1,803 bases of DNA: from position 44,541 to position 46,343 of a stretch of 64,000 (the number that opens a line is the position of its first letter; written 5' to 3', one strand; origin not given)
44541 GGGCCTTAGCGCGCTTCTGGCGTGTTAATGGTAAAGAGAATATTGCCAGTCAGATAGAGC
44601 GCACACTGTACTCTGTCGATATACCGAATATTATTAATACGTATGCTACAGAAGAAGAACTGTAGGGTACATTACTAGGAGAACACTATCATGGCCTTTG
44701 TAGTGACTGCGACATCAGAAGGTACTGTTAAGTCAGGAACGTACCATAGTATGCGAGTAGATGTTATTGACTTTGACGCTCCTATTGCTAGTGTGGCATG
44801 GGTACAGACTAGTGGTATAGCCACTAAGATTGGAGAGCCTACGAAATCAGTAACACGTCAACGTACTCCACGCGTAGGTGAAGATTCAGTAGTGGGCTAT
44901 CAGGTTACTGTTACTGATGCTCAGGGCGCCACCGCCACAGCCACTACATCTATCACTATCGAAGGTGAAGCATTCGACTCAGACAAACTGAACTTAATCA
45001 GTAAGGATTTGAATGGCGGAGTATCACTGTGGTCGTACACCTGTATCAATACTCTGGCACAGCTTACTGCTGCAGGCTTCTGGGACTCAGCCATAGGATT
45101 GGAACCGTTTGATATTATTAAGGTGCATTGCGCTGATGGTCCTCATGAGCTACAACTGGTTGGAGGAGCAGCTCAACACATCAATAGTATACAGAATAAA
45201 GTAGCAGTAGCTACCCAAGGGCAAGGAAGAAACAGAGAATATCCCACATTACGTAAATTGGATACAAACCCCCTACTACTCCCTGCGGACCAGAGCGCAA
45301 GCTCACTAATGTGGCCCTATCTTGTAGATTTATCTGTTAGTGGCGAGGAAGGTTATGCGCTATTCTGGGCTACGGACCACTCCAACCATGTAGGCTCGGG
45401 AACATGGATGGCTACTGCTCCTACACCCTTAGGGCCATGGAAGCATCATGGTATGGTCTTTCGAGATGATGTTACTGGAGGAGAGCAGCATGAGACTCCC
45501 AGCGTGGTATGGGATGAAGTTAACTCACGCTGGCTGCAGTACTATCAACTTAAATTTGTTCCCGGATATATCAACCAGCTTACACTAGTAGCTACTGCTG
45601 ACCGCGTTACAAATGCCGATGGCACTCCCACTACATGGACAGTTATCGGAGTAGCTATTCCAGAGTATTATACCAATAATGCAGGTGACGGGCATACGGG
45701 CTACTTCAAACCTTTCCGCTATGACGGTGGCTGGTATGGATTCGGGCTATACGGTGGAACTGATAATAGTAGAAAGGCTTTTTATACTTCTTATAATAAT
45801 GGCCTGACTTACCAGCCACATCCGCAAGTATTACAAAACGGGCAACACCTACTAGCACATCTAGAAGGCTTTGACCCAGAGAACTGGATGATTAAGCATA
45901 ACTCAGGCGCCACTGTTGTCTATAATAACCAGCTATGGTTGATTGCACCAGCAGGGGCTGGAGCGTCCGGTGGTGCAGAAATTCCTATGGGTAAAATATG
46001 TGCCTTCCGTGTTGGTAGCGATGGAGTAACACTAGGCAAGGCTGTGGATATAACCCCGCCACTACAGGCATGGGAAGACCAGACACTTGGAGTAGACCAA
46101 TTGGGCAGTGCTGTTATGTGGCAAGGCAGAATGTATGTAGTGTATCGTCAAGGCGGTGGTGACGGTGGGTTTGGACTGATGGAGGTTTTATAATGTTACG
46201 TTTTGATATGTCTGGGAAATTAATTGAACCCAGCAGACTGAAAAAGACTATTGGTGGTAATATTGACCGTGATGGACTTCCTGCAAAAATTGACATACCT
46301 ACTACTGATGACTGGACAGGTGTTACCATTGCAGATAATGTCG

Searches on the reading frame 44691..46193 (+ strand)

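Call 61: search_protein_families(library=pfam, proteins=[window:44691-46193:+], max_evalue=0.01)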
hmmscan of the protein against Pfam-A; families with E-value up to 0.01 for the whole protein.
window:44691-46193:+ (500 aa): 2 families
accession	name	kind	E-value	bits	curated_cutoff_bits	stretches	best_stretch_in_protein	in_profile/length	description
PF22352.2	K319L-like_PKD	-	0.0001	22.6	27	1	29-90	25-84/84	K319L-like, PKD domain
PF04616.20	Glyco_hydro_43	-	0.0045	16.8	32.2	1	222-314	79-167/288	Glycosyl hydrolases family 43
